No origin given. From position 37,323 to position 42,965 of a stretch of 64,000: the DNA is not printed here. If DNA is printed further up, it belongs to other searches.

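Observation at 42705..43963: The methyltransferase is bracketed by two ~190-nt copies of the giant gene's promoter, 5' UTR and first ~38 codons, creating a coupled 44-codon leader ORF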

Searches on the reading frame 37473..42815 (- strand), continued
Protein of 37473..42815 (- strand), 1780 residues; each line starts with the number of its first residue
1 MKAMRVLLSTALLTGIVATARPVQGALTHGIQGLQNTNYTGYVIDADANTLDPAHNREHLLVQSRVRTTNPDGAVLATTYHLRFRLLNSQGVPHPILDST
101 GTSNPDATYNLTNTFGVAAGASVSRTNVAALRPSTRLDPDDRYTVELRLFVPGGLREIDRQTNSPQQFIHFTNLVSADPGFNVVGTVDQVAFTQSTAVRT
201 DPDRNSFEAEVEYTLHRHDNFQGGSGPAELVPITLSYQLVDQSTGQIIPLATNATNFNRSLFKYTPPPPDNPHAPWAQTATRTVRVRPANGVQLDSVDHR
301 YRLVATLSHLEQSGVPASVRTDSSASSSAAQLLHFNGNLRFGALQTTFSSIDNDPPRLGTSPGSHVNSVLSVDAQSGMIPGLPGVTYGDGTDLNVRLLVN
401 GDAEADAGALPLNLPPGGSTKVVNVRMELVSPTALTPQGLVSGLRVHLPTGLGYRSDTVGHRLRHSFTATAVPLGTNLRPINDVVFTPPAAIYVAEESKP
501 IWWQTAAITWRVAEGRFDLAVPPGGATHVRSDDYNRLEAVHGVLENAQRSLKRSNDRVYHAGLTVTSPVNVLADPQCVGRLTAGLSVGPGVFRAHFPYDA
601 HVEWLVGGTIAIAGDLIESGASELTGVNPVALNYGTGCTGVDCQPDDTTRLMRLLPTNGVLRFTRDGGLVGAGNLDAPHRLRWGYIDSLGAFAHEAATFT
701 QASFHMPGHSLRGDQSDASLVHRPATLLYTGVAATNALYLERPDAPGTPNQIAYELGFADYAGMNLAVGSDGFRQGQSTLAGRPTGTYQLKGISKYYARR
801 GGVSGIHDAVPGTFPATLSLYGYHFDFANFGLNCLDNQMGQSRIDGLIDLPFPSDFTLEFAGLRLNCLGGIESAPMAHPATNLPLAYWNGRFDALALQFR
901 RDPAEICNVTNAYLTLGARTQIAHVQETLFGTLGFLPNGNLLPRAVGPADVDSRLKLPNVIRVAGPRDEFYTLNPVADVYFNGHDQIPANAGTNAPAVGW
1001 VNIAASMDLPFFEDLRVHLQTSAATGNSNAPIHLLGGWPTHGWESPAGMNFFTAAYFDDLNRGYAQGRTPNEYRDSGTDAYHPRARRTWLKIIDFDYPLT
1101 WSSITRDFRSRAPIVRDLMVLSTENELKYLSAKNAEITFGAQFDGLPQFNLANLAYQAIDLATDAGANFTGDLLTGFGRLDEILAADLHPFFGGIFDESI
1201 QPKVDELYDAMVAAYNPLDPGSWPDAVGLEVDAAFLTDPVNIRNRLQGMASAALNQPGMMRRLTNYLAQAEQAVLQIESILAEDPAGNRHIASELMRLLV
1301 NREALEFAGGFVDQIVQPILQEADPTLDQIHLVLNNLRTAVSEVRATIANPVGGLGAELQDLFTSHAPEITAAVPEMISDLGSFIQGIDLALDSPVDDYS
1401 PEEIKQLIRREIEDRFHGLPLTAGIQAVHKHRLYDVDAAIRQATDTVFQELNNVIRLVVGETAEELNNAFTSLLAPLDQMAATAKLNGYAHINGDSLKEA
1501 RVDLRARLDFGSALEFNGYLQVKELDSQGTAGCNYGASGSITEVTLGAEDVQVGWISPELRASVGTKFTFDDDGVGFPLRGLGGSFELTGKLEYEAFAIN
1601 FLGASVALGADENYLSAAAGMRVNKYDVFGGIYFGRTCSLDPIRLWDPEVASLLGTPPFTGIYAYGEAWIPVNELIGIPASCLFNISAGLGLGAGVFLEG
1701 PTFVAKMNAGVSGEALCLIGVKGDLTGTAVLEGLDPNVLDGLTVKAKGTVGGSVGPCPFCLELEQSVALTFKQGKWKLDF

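Call 21: find_encoding_contigs(protein=P0008, flank=6000, max_places=2)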
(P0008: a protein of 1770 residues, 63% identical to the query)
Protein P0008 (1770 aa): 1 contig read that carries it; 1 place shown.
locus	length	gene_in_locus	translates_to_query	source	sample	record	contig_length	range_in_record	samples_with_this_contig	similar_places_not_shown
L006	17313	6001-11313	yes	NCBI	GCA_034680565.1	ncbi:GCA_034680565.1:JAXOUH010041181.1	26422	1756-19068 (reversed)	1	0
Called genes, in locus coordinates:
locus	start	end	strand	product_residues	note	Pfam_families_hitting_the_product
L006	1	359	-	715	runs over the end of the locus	PF07583:PSCyt2, PF07587:PSD1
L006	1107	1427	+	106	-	PF02321:OEP (weak)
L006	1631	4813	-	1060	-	PF00069:Pkinase, PF03109:ABC1, PF07714:PK_Tyr_Ser-Thr, PF24814:WD40_Prp19, PF25174:Beta-prop_THOC3, PF23381:Beta-prop_IFT122_1st, PF24814:WD40_Prp19, PF24817:WD40_WDHD1_1st, +18 more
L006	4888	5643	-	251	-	-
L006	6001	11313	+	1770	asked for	-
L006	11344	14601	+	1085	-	-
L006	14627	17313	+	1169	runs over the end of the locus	-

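Call 22: find_encoding_contigs(protein=P0007, flank=6000, max_places=2)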
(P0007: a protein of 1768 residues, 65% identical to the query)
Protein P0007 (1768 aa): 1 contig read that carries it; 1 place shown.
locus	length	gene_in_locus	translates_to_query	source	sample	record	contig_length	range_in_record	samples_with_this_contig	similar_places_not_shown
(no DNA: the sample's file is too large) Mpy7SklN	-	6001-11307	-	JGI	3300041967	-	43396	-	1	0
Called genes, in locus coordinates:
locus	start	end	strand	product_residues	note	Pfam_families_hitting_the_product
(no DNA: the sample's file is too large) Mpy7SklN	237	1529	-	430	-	PF00083:Sugar_tr (weak), PF07690:MFS_1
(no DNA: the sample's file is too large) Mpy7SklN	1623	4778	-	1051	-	PF00069:Pkinase, PF07714:PK_Tyr_Ser-Thr, PF25174:Beta-prop_THOC3, PF24814:WD40_Prp19 (weak), PF23381:Beta-prop_IFT122_1st, PF24814:WD40_Prp19, PF25173:Beta-prop_WDR3_1st (weak), PF25174:Beta-prop_THOC3, +14 more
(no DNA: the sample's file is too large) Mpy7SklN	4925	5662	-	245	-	-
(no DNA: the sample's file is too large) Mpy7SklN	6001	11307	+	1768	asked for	-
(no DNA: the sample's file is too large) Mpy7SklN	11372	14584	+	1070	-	-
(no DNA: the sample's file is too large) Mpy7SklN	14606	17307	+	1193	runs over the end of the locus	PF18884:TSP3_bac (weak)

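Call 23: find_encoding_contigs(protein=P0009, flank=6000, max_places=2)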
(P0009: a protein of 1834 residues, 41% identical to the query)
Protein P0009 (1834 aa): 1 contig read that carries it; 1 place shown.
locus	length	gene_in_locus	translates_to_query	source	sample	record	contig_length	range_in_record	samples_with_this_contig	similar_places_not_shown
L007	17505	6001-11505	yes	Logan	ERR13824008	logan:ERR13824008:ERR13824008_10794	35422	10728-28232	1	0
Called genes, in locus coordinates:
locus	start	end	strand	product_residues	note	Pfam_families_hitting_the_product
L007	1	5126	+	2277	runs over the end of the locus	PF03534:SpvB, PF13517:FG-GAP_3 (weak), PF12256:TcdB_toxin_midN, PF13517:FG-GAP_3, PF25023:TEN_YD-shell (faint), PF05593:RHS_repeat (weak)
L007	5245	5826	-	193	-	-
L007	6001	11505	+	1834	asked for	-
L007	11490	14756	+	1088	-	-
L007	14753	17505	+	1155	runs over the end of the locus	-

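Call 37: search_protein_families(library=ncbifam, proteins=[window:37473-42815:-], max_evalue=0.01)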
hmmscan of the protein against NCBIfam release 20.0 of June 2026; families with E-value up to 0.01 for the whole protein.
window:37473-42815:- (1780 aa): 0 families

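Call 65: search_solved_structures(query=window:37473-42815:-, max_evalue=0.1)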
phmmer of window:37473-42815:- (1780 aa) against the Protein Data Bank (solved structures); distinct sequences matched with E-value up to 0.1: 0.
